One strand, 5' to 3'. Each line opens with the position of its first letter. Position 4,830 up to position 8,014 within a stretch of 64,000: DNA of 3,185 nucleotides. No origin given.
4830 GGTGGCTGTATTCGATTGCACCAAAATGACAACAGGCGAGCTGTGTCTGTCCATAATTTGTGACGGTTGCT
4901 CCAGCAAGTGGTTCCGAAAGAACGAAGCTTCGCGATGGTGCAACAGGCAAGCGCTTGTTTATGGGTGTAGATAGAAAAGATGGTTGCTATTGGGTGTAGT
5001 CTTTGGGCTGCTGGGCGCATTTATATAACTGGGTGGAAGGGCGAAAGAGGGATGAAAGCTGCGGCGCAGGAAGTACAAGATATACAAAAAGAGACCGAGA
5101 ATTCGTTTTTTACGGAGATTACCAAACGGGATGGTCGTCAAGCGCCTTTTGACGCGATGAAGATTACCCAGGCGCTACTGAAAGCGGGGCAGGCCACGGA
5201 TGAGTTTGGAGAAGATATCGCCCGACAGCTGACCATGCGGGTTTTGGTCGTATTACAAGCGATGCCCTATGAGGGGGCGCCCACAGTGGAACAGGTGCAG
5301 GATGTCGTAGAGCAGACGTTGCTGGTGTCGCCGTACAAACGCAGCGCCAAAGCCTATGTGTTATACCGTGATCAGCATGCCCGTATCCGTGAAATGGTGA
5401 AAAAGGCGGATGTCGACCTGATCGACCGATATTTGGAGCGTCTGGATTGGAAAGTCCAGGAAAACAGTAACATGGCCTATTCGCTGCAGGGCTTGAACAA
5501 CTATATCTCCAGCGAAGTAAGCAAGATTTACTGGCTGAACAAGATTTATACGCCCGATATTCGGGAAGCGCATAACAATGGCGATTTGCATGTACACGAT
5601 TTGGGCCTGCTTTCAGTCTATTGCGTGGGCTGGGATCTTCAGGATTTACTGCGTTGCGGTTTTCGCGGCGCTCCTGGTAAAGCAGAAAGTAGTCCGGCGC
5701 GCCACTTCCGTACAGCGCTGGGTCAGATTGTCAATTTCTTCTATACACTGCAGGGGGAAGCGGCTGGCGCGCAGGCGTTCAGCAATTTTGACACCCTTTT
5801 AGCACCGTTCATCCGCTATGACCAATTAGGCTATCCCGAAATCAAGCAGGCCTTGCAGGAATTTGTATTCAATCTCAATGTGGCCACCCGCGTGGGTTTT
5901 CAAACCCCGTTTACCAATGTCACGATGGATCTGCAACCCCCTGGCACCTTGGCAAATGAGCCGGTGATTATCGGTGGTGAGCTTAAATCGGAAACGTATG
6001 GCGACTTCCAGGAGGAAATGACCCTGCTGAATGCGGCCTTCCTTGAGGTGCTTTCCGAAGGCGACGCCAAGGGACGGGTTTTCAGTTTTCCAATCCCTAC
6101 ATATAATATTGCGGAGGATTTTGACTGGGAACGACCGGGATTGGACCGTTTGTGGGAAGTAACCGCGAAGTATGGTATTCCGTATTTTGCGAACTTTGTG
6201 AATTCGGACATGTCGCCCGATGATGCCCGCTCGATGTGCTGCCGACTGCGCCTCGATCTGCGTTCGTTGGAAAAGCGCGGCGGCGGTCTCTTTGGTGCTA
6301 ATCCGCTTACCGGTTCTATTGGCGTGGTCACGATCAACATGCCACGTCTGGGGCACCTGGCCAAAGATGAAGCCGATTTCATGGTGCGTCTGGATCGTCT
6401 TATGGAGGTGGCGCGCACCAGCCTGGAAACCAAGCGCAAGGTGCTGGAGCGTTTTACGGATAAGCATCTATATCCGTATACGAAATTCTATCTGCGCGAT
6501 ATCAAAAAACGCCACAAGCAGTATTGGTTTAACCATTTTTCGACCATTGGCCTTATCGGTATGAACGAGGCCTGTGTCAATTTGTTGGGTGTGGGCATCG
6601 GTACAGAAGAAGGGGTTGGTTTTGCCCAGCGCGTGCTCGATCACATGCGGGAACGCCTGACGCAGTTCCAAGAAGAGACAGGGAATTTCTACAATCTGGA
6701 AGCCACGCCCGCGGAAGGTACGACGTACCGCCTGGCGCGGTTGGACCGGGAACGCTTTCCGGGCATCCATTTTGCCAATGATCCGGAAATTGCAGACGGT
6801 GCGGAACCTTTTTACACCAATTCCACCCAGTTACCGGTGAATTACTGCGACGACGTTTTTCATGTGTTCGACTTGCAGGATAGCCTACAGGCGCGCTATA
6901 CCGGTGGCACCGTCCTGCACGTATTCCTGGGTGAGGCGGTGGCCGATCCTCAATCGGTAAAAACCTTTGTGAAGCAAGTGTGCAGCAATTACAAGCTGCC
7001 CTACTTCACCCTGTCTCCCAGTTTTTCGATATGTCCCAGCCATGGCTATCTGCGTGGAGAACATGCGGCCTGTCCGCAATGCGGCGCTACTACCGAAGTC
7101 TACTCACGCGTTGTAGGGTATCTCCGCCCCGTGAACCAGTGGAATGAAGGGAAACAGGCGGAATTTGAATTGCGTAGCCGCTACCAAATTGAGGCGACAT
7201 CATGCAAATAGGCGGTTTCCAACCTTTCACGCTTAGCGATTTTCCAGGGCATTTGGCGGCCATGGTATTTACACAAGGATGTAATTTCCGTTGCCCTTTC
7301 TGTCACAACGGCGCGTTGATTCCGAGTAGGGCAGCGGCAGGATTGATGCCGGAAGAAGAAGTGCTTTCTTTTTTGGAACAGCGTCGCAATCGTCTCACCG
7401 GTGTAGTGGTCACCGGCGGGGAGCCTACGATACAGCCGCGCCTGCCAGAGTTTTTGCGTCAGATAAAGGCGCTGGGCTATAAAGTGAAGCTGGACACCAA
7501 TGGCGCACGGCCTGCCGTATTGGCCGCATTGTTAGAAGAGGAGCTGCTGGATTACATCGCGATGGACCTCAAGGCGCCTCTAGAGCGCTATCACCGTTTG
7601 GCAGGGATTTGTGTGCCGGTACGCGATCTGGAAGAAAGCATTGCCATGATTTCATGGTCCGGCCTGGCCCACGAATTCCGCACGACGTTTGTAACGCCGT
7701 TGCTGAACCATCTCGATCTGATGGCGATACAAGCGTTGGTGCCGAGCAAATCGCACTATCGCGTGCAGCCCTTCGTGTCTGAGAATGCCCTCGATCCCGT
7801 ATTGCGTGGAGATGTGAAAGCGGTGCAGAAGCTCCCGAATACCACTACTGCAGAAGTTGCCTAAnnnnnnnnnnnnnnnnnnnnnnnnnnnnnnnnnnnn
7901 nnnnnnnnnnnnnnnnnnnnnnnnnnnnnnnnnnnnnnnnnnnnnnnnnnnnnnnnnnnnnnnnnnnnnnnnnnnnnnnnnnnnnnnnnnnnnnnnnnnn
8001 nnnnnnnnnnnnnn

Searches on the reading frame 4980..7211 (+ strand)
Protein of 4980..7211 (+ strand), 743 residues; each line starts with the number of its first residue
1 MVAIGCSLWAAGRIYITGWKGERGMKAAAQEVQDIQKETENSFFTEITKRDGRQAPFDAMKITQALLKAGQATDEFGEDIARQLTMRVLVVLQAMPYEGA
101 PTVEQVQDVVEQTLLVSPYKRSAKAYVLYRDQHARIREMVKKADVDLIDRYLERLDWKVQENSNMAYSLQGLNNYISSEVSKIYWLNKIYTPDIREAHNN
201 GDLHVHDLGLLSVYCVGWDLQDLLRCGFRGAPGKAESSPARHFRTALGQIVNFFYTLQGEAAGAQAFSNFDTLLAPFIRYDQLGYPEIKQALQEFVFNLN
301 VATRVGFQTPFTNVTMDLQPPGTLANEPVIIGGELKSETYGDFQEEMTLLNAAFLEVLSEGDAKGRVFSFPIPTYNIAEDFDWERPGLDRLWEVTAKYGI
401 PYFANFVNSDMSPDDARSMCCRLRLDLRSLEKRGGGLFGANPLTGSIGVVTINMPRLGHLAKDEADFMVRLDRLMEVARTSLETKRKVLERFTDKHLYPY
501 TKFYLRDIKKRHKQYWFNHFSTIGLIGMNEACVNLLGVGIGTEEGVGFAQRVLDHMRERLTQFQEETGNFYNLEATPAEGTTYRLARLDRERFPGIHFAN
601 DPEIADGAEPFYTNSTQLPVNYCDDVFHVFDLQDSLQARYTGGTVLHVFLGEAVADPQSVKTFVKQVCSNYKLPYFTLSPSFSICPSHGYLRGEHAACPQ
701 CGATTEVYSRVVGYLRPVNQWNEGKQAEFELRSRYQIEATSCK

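Call 5: search_protein_families(library=pfam, proteins=[window:4980-7211:+], max_evalue=0.001)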
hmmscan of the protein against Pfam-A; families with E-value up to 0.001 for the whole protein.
window:4980-7211:+ (743 aa): 2 families
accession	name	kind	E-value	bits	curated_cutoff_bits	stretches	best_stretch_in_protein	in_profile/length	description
PF13597.11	NRDD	-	2.8e-196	653.9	26.2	1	161-735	1-562/562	Anaerobic ribonucleoside-triphosphate reductase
PF03477.21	ATP-cone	-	1.4e-19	70.8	25.8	1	47-134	3-87/88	ATP cone domain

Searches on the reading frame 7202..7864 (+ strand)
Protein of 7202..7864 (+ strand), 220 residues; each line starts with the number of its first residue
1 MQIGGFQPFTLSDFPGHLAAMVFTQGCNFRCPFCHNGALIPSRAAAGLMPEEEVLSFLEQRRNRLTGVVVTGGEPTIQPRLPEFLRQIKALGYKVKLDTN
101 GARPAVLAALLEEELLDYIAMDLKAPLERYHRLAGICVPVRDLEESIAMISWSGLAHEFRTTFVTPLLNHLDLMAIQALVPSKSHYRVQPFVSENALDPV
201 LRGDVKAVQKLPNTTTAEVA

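Call 5: search_protein_families(library=pfam, proteins=[window:7202-7864:+], max_evalue=0.001)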
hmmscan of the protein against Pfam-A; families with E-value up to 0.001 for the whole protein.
window:7202-7864:+ (220 aa): 2 families
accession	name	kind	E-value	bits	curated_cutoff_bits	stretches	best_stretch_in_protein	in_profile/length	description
PF04055.27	Radical_SAM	-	5.7e-21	75.8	29.5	1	21-150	1-136/166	Radical SAM superfamily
PF13353.11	Fer4_12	-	1.2e-08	35.7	22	1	20-120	8-110/137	4Fe-4S single cluster domain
